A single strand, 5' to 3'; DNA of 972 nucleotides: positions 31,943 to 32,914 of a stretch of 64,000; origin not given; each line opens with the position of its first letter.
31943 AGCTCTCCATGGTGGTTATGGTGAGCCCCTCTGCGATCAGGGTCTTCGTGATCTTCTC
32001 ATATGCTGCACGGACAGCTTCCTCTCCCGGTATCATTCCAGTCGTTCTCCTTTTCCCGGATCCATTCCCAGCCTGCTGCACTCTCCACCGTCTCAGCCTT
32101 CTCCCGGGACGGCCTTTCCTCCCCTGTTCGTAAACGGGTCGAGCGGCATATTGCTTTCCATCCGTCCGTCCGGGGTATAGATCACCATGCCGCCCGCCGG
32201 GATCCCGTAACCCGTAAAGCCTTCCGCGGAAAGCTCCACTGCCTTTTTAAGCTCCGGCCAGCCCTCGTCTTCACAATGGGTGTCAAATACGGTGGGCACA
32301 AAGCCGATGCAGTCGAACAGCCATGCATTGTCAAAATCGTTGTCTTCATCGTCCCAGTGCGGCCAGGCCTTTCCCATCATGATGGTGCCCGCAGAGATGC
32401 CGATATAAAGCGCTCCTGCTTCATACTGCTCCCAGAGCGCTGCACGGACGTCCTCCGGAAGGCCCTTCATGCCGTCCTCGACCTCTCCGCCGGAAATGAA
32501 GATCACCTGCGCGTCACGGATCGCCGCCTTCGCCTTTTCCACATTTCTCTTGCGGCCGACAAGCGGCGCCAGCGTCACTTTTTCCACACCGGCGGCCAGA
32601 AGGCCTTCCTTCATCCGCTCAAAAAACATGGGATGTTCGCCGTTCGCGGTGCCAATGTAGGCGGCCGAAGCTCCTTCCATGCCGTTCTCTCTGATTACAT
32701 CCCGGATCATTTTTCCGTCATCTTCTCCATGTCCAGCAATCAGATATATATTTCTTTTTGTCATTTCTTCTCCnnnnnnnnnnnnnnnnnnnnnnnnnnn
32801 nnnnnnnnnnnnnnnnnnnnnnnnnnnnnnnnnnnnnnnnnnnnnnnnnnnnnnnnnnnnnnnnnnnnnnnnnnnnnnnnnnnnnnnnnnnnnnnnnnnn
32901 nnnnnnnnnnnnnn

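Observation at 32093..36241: Orphan KamA-type aminomutase coupled to an ATP-grasp ligase, an adenylating enzyme and an S51 peptidase: a candidate undescribed beta-amino-acid amide/isopeptide pathway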

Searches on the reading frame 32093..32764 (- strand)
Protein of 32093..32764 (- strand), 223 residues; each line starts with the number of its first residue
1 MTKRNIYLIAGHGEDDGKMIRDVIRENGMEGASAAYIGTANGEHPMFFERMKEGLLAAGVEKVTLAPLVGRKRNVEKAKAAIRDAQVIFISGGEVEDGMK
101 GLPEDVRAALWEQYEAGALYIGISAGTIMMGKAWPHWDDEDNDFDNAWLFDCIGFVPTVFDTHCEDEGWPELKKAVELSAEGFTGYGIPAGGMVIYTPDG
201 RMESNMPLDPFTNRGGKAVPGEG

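Call 3: search_protein_families(library=pfam, proteins=[window:32093-32764:-], max_evalue=0.01)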
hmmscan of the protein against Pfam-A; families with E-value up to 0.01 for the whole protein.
window:32093-32764:- (223 aa): 1 family
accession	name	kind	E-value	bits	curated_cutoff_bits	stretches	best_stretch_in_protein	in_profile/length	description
PF03575.23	Peptidase_S51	-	9e-16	58.6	23.9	1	12-196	10-198/206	Peptidase family S51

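Call 4: search_protein_families(library=ncbifam, proteins=[window:32093-32764:-], max_evalue=0.01)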
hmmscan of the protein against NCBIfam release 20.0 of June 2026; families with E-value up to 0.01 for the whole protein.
window:32093-32764:- (223 aa): 2 families
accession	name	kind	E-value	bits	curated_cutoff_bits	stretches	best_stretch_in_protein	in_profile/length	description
TIGR02069.1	cyanophycinase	equivalog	5.6e-07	29.3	126.6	1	14-133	8-132/250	cyanophycinase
NF003642.0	PRK05282.1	equivalog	9.9e-06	25.2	156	1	74-134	69-130/233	dipeptidase PepE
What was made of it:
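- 32093..32764 (-): S51-family Ser/His hydrolase (223 aa) of a narrow clade, with an acidic patch where cyanophycinase has its arginine pocket. The cyanophycinase and PepE equivalogs are far below cut-off (calls 3, 4).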

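Call 24: search_protein_families(library=padloc, proteins=[window:32093-32764:-], max_evalue=0.01)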
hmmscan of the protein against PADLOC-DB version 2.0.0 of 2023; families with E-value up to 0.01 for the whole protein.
window:32093-32764:- (223 aa): 0 families

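Call 41: search_solved_structures(query=window:32093-32764:-, max_evalue=1, show_alignments=4)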
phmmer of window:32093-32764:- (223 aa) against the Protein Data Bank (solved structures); distinct sequences matched with E-value up to 1: 6.
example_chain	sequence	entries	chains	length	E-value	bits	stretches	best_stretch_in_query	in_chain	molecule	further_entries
1fy2_A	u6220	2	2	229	0.053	16.5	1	74-132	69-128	ASPARTYL DIPEPTIDASE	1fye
6iru_A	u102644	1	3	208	0.057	16.4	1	32-132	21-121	peptidase DR_1070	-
6a4t_A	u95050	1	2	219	0.068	16.1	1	32-132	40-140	Peptidase E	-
6a4r_A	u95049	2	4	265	0.07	16.1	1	74-131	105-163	Peptidase E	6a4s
3l4e_A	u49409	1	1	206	0.22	14.4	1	26-156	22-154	Uncharacterized peptidase Lmo0363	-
7c9b_A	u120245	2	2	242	0.77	12.6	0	81-128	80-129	Alpha-aspartyl dipeptidase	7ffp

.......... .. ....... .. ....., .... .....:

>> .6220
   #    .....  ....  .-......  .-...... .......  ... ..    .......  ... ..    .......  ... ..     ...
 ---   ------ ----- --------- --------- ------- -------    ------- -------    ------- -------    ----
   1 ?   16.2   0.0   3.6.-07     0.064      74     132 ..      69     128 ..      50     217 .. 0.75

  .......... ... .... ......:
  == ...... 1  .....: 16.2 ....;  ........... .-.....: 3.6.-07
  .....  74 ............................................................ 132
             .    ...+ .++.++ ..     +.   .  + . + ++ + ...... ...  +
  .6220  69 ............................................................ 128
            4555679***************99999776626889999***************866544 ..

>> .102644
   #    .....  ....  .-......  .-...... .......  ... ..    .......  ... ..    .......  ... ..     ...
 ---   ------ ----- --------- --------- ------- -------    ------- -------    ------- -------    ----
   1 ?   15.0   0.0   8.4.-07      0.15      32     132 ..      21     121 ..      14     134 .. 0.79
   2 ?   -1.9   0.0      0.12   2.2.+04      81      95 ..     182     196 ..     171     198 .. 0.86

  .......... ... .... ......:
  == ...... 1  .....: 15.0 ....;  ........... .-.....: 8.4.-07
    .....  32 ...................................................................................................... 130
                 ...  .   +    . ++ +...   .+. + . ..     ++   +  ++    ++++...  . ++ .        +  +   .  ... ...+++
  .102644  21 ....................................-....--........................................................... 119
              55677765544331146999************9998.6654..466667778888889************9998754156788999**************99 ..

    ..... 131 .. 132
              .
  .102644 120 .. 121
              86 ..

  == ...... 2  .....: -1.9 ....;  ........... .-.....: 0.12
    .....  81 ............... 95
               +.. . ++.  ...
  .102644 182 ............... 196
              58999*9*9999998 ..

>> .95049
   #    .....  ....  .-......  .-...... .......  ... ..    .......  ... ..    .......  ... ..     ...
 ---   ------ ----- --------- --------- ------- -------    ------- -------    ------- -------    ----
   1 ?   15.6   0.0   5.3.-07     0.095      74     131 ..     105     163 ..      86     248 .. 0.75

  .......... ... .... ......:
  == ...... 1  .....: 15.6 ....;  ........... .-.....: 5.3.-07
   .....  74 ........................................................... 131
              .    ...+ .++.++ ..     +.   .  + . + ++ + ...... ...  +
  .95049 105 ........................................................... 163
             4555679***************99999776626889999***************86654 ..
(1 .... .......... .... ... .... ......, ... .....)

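Call 50: find_homologous_proteins(query=window:32093-32764:-)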
Query window:32093-32764:- (223 aa): 110 proteins with E <= 0.001 among 1709 candidates.
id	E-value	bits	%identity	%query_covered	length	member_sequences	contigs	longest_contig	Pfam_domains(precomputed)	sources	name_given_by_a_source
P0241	4.1e-149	513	100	100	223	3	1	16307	PF03575.24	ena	-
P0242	6.3e-105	368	71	100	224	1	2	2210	PF03575.24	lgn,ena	-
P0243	4.9e-100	352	68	100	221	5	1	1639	PF03575.24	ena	-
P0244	9.2e-98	345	68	100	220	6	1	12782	PF03575.24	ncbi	-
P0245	1.8e-97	344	67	100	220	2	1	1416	PF03575.24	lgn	-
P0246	3.1e-94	333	64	100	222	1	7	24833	PF03575.24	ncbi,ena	-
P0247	5.1e-88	313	62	99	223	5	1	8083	PF03575.24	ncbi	-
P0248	6.2e-88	312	64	99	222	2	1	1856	PF03575.24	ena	-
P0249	7.2e-85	302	61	100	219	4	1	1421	PF03575.24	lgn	-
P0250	7.0e-76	273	56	97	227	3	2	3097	PF03575.24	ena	-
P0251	8.4e-72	260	54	97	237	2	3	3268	PF03575.24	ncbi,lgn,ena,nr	ncbi:MAG: Type 1 glutamine amidotransferase-like domain-containing protein [Lachnospiraceae bacteriu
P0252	1.1e-71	259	53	97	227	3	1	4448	PF03575.24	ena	-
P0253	1.6e-71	259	55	97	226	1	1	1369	PF03575.24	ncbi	-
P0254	3.9e-71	258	55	97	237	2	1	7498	PF03575.24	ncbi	-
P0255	1.0e-70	256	53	97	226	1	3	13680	PF03575.24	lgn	-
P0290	9.0e-59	217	48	97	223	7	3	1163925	PF03575.24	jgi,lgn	-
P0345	6.5e-32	129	36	96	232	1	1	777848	PF03575.24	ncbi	ncbi:MAG: Type 1 glutamine amidotransferase-like domain-containing protein [Smithellaceae bacterium]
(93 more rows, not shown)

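Call 51: find_encoding_contigs(protein=P0290, flank=8000, max_places=1)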
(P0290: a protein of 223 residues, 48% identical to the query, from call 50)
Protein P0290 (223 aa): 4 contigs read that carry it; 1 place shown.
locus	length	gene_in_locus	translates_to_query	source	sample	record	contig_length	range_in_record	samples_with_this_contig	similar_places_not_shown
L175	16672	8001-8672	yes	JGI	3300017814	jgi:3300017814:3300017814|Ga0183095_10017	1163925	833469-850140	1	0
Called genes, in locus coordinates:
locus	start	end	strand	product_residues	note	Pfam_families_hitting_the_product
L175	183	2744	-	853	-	PF01074:Glyco_hydro_38N, PF09261:Alpha-mann_mid, PF07748:Glyco_hydro_38C, PF17677:Glyco_hydro38C2 (weak)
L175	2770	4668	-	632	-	PF00359:PTS_EIIA_2, PF02302:PTS_IIB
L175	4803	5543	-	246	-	PF01418:HTH_6, PF13580:SIS_2 (faint), PF01380:SIS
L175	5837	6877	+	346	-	PF01071:GARS_A (weak), PF02786:CPSase_L_D2 (weak), PF07478:Dala_Dala_lig_C, PF13535:ATP-grasp_4 (faint)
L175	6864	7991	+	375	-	PF04055:Radical_SAM, PF12544:LAM_C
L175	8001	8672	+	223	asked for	PF03575:Peptidase_S51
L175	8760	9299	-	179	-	PF18306:LDcluster4, PF03641:Lysine_decarbox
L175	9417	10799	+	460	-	PF03023:MurJ, PF01554:MatE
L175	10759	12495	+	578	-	PF20176:DUF6541 (weak)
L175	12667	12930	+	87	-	PF02604:PhdYeFM_antitox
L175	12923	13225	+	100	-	PF05016:ParE_toxin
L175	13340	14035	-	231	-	PF02517:Rce1-like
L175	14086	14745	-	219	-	-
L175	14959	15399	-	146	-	PF13302:Acetyltransf_3 (weak), PF13527:Acetyltransf_9 (weak), PF00583:Acetyltransf_1, PF13480:Acetyltransf_6 (weak), PF13673:Acetyltransf_10, PF08445:FR47, PF13508:Acetyltransf_7, PF14542:Acetyltransf_CG (weak)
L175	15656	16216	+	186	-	-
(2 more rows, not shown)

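Call 52: find_encoding_contigs(protein=P0345, flank=8000, max_places=1)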
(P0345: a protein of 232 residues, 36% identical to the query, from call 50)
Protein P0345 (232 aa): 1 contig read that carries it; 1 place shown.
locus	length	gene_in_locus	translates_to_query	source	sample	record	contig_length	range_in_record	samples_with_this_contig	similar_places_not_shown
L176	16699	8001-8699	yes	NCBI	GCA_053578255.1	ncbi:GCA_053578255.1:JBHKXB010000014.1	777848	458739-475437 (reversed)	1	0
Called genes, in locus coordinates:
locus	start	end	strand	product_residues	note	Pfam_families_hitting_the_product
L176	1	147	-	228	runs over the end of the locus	PF00027:cNMP_binding, PF13545:HTH_Crp_2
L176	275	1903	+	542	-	PF03063:Prismane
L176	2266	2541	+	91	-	-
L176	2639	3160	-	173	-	-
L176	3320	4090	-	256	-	PF03372:Exo_endo_phos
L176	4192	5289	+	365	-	PF00890:FAD_binding_2 (weak), PF01266:DAO, PF01946:Thi4 (weak)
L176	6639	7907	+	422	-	-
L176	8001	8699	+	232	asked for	PF03575:Peptidase_S51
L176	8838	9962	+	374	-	PF00069:Pkinase, PF01636:APH (faint), PF07714:PK_Tyr_Ser-Thr, PF03109:ABC1 (weak)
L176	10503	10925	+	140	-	PF03061:4HBT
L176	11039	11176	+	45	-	PF00468:Ribosomal_L34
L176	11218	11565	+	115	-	PF00825:Ribonuclease_P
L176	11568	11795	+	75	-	PF01809:YidD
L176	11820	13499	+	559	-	PF14849:YidC_periplas, PF02096:60KD_IMP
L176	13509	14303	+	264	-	PF14804:Jag_N, PF13083:KH_KhpA-B, PF01424:R3H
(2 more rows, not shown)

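Call 72: search_solved_structures(query=A3, max_evalue=0.01, show_alignments=3)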
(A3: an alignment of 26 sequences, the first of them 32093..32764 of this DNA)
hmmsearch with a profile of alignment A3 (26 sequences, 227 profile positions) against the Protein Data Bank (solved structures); distinct sequences matched with E-value up to 0.01: 10.
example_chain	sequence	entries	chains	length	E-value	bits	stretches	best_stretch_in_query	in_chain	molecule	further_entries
3en0_A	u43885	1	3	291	3.1e-10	42.7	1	3-218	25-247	Cyanophycinase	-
7uqw_A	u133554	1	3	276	1.9e-09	40.2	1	3-218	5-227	Cyanophycinase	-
6iru_A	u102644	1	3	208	1.2e-08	37.5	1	36-134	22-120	peptidase DR_1070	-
6a4t_A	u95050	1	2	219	1.2e-08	37.5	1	36-134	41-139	Peptidase E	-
3l4e_A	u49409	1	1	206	1.7e-07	33.7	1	33-199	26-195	Uncharacterized peptidase Lmo0363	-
7uqv_A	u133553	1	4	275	2.6e-07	33.2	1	7-214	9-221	Cyanophycinase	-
7c9b_A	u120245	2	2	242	0.00071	21.9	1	2-130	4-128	Alpha-aspartyl dipeptidase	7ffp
1q7r_A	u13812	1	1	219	0.002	20.5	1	56-142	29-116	predicted amidotransferase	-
4wxy_B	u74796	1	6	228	0.0031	19.8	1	58-142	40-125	Glutamine amidotransferase subunit PdxT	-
7uek_A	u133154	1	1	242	0.0038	19.5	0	160-184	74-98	OT3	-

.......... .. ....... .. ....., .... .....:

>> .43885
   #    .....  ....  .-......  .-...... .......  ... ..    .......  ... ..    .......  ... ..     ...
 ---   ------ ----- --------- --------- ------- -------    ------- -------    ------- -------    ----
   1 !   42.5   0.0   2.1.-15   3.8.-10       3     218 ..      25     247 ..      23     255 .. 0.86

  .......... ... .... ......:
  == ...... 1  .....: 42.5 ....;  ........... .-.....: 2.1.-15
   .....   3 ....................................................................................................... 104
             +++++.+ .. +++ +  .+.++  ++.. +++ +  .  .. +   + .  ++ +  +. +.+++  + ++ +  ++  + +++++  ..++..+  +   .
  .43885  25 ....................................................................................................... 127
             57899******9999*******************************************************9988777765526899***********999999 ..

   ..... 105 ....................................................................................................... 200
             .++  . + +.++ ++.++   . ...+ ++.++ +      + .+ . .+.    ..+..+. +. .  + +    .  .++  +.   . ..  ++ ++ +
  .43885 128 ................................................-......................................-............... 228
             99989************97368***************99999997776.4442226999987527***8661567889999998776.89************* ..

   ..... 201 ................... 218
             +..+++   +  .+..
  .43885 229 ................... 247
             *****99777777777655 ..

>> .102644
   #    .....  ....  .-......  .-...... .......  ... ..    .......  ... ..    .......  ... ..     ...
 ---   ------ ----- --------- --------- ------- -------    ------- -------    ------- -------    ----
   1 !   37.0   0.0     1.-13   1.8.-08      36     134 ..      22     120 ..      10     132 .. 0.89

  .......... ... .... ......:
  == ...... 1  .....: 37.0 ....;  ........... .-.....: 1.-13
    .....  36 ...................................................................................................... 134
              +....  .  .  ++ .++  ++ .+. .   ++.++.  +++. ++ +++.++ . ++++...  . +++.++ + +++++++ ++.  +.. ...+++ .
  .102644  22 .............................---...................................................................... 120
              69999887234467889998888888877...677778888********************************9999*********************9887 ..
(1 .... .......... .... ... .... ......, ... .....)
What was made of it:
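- On Peptidase S51: CphB Glu201 aligns to P189/A190 (call 72).
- Closest known: Cyanophycin synthetase CphA / cyanophycinase CphB. Same: The S51 profile's best solved relative is CphB (call 72).
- The canonical third triad residue is not acidic at the aligned position (call 72).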

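Call 87: predict_structure(alignment_id=A3)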
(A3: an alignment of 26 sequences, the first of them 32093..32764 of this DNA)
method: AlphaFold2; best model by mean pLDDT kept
length: 223 residues; sequences in the alignment: 26
mean_pLDDT: 95.0   pTM: 0.92
mean pLDDT of the five models: 95.0, 94.6, 94.3, 93.5, 92.7
residues with pLDDT >= 90: 198; 70-90: 18; 50-70: 7; < 50: 0
segments of 3 or more residues with pLDDT < 50: none
pLDDT, mean of each block of 10 residues (from residue 1): 94 87 98 98 95 97 98 97 98 95 98 98 98 87 84 98 91 97 97 97 96 98 76
secondary structure, 60 per line:
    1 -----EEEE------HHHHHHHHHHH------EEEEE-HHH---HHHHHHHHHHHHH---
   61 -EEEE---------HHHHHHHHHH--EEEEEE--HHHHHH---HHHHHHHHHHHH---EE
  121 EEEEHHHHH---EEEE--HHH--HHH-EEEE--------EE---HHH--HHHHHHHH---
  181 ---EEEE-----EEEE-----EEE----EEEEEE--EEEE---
elements in order: E6-9 H16-26 E33-37 H45-57 E62-65 H75-84 E87-92 H95-100 H104-115 E119-124 H125-129 E133-136 E148-151 H170-177 E184-187 E193-196 E202-204 E209-214 E217-220

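Call 90: fold_search(model_id=the predicted structure, library=pdb)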
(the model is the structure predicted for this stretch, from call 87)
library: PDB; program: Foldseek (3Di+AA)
matches with E <= 10: 1531; with E <= 0.001: 19
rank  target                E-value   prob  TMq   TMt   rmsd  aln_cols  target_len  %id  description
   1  7uqv_A                9.0e-11  1.00  0.72  0.63   4.1       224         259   19  Pseudobacteroides cellulosolvens pseudo-CphB (released 2022-08-10)
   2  7uqv_B                9.0e-11  1.00  0.71  0.62   4.3       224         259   20  Pseudobacteroides cellulosolvens pseudo-CphB (released 2022-08-10)
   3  1fy2                  2.9e-10  1.00  0.71  0.72   4.6       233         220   22  Aspartyl Dipeptidase (released 2001-01-10)
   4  6a4r_B                4.6e-10  1.00  0.66  0.64   5.8       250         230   22  Crystal structure of aspartate bound peptidase E from Salmonella enterica (released 2018-10-24)
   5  6a4r_A                5.2e-10  1.00  0.68  0.65   5.6       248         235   22  Crystal structure of aspartate bound peptidase E from Salmonella enterica (released 2018-10-24)
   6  3en0_B                7.0e-10  1.00  0.78  0.67   3.6       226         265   18  The Structure of Cyanophycinase (released 2009-07-28)
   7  3en0_C                1.0e-09  1.00  0.73  0.63   6.9       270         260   17  The Structure of Cyanophycinase (released 2009-07-28)
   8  7uqv_C                1.1e-09  1.00  0.70  0.61   4.2       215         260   20  Pseudobacteroides cellulosolvens pseudo-CphB (released 2022-08-10)
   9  6nqc                  1.2e-09  1.00  0.70  0.65   6.1       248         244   15  Crystal structure of a peptidase from an acI-B1 Actinobacterium (released 2020-01-22)
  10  3en0_A                1.6e-09  1.00  0.75  0.64   3.9       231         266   17  The Structure of Cyanophycinase (released 2009-07-28)
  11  7uqw_A                1.8e-09  1.00  0.77  0.66   3.5       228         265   17  PCC6803 Cyanophycinase S132DAP covalently bound to cyanophycin dimer (released 2022-08-10)
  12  7uqw_B                5.9e-09  1.00  0.76  0.66   3.6       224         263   18  PCC6803 Cyanophycinase S132DAP covalently bound to cyanophycin dimer (released 2022-08-10)
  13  7uqw_C                1.1e-08  1.00  0.76  0.65   3.6       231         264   16  PCC6803 Cyanophycinase S132DAP covalently bound to cyanophycin dimer (released 2022-08-10)
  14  6iru_B                3.8e-08  1.00  0.62  0.68   5.2       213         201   18  Crystal structure of Peptidase E from Deinococcus radiodurans in P6422 space group (released 2019-11-20)
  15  6iru_C                4.9e-08  1.00  0.63  0.69   4.9       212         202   18  Crystal structure of Peptidase E from Deinococcus radiodurans in P6422 space group (released 2019-11-20)
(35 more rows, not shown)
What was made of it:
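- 32093..32764 (-): All 19 hits with E <= 0.001 are S51 structures: pseudo-CphB 7UQV, PepE, CphB and other S51 peptidases (calls 87, 90).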
